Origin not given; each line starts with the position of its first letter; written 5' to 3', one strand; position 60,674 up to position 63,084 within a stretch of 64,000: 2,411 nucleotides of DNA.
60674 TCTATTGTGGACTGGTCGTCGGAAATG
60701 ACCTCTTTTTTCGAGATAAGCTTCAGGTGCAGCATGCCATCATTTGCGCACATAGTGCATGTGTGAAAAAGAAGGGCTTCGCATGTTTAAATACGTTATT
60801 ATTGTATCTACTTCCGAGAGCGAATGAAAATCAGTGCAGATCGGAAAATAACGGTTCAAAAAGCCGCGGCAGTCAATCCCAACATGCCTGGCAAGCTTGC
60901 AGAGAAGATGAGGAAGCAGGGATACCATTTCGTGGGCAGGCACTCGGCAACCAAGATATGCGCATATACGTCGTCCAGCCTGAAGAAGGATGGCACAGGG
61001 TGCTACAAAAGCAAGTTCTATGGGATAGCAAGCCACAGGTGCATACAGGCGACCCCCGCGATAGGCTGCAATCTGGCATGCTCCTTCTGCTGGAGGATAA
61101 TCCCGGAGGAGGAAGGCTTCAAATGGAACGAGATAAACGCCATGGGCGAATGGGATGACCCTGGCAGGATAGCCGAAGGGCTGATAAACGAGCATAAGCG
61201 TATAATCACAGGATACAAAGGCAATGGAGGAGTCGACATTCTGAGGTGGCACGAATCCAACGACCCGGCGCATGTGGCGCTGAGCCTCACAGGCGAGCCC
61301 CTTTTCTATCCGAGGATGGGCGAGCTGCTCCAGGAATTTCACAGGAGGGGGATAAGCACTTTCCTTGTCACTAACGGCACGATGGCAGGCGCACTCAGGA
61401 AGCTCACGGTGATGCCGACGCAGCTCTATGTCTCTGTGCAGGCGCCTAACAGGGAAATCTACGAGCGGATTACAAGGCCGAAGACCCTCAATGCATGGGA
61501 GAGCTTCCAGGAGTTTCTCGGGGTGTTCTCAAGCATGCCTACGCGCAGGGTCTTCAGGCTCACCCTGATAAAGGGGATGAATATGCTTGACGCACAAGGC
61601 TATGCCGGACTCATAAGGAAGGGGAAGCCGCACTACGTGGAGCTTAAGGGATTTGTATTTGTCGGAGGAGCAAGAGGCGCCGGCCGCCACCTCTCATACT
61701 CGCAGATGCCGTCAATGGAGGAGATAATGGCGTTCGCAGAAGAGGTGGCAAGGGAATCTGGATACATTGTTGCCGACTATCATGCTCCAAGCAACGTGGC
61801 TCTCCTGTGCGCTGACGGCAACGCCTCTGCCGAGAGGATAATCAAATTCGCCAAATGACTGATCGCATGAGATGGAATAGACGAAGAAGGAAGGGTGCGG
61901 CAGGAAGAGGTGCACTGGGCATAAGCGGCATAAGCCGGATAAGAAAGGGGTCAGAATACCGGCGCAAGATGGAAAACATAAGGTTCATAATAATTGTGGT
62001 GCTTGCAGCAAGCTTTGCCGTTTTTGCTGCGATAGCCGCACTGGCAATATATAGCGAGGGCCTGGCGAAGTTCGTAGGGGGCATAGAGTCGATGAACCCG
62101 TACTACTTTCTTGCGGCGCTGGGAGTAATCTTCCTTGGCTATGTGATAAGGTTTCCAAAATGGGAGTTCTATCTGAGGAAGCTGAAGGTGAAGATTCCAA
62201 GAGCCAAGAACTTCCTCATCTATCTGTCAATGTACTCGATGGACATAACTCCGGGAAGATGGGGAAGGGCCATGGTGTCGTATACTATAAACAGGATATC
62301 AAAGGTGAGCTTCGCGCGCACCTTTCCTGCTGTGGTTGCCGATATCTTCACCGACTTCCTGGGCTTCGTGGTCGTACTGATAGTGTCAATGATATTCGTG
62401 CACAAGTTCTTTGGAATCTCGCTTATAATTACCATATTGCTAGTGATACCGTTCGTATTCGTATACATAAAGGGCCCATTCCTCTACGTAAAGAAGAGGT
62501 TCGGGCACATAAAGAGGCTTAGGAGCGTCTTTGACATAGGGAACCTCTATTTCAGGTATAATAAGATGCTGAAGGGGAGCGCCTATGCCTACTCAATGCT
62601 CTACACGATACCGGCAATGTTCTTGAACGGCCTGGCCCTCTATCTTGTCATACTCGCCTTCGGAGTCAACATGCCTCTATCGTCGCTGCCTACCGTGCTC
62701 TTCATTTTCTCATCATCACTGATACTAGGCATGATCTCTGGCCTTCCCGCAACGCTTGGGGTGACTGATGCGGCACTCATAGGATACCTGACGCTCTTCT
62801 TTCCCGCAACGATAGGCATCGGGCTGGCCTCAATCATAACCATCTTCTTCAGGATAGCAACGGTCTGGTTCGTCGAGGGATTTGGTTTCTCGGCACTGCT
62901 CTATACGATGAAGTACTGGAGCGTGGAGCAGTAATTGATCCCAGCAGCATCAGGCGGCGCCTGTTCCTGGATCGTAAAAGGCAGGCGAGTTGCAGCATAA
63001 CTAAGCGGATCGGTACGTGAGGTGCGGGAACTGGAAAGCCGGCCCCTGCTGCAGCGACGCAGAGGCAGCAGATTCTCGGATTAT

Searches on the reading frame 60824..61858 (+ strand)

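Call 50: search_protein_families(library=pfam, proteins=[window:60824-61858:+], max_evalue=0.00001)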
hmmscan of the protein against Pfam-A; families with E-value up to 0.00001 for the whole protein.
window:60824-61858:+ (344 aa): 2 families
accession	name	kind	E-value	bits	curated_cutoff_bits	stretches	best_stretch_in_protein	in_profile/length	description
PF08608.17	Wyosine_form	-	3.9e-14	53.1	22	1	266-328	1-61/63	Wyosine base formation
PF04055.27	Radical_SAM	-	4.6e-12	46.9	29.5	1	81-253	6-155/166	Radical SAM superfamily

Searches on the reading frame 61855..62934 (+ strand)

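Call 50: search_protein_families(library=pfam, proteins=[window:61855-62934:+], max_evalue=0.00001)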
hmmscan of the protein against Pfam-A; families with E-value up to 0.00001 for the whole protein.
window:61855-62934:+ (359 aa): 1 family
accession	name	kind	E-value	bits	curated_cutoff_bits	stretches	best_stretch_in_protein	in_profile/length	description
PF03706.18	LPG_synthase_TM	-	2.6e-24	86.7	33.4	1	51-340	2-298/302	Lysylphosphatidylglycerol synthase TM region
